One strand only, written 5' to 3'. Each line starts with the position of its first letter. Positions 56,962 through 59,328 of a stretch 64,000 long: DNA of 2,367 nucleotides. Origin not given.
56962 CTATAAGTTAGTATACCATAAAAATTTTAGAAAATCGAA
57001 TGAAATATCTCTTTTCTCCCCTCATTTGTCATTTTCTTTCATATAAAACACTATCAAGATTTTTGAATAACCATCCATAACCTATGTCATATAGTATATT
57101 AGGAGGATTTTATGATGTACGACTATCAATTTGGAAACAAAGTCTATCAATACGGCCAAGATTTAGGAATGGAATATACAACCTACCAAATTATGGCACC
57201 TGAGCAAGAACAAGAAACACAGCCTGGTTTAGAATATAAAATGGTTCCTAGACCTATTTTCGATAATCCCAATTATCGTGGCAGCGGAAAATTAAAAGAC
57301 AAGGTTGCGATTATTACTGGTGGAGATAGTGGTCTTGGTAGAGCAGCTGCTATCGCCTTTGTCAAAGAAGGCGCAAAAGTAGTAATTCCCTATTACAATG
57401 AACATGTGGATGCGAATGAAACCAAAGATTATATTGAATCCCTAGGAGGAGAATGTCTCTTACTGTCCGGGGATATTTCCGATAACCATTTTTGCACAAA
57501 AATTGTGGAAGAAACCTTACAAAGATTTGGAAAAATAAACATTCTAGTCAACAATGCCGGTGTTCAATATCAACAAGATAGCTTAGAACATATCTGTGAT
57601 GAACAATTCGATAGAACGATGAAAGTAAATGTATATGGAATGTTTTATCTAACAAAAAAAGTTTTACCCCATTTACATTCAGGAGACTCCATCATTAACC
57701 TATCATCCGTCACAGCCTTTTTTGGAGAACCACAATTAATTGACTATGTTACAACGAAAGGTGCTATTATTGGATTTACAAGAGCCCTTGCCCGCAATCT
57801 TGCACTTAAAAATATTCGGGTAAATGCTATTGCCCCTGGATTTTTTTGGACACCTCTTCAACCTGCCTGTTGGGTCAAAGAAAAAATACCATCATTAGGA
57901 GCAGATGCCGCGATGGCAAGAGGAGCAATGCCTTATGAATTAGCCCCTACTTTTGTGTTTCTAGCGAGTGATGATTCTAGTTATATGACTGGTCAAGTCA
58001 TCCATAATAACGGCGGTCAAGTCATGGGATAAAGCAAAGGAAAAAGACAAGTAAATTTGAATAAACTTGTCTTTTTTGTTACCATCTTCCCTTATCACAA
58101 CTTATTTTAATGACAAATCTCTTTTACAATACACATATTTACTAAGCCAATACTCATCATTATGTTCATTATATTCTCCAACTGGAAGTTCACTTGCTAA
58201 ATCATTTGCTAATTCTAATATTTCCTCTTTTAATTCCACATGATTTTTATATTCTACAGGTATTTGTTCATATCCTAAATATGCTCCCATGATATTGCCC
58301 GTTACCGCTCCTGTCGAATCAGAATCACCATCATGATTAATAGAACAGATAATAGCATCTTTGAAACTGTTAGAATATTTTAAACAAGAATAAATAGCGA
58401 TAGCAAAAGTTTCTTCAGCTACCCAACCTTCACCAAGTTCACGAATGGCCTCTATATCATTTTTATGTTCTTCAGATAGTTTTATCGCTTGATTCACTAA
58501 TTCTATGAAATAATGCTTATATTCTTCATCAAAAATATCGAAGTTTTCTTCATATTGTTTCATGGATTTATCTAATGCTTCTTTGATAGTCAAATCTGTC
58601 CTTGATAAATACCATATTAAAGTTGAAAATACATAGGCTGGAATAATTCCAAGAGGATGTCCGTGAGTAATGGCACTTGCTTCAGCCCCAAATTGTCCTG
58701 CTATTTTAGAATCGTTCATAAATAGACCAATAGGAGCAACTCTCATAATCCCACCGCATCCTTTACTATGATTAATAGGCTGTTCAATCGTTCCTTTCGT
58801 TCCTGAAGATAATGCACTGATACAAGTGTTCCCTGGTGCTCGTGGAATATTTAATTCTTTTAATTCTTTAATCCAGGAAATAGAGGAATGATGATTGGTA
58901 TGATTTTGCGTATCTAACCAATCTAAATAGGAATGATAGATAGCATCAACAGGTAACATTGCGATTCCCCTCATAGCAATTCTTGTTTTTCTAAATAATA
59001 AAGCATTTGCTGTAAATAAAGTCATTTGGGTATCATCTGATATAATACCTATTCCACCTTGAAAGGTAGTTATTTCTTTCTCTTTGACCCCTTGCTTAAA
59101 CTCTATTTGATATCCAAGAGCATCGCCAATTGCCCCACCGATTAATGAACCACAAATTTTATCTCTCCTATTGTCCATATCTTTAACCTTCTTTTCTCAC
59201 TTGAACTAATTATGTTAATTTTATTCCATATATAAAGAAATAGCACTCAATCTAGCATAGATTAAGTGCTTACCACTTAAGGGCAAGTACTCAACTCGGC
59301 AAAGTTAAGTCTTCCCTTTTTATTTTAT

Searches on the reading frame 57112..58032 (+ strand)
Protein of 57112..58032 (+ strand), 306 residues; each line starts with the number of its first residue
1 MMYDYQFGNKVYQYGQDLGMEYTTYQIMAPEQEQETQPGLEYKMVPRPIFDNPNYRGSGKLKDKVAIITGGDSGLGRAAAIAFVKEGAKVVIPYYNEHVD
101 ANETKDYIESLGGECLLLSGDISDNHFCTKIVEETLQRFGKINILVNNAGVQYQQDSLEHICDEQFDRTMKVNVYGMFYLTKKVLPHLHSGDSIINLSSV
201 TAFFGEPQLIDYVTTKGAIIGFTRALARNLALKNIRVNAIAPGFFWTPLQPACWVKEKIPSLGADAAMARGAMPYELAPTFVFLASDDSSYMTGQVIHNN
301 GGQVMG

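Call 42: search_protein_families(library=pfam, proteins=[window:57112-58032:+], max_evalue=0.0001)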
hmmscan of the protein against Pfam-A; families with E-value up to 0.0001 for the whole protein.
window:57112-58032:+ (306 aa): 4 families
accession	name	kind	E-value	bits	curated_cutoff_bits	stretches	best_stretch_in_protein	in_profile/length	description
PF13561.12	adh_short_C2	-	7.9e-57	193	27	1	72-302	5-234/236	Enoyl-(Acyl carrier protein) reductase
PF00106.31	adh_short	-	1.7e-50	171.6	26.6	1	64-251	1-188/195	short chain dehydrogenase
PF08659.16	KR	-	3.6e-15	56.8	22.6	1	67-225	4-162/180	KR domain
PF23441.1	SDR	-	3.6e-05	23.7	27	1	60-250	4-199/258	SDR-like rossmann domain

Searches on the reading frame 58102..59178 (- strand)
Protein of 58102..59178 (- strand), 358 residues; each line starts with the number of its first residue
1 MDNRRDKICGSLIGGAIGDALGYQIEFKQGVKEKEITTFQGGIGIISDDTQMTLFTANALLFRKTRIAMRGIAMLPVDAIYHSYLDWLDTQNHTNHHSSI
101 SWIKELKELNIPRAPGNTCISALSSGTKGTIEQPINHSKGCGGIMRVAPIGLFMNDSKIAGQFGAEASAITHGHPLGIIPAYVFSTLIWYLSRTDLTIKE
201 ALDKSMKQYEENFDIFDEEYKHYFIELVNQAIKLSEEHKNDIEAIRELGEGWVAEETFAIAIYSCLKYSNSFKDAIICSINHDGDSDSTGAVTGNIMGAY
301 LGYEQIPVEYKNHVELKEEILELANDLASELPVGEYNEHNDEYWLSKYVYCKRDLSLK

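Call 42: search_protein_families(library=pfam, proteins=[window:58102-59178:-], max_evalue=0.0001)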
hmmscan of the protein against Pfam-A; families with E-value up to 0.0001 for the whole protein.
window:58102-59178:- (358 aa): 1 family
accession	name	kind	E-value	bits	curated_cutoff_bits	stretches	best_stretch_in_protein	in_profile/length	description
PF03747.19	ADP_ribosyl_GH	-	1.8e-59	202.2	26.2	1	10-308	1-286/287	ADP-ribosylglycohydrolase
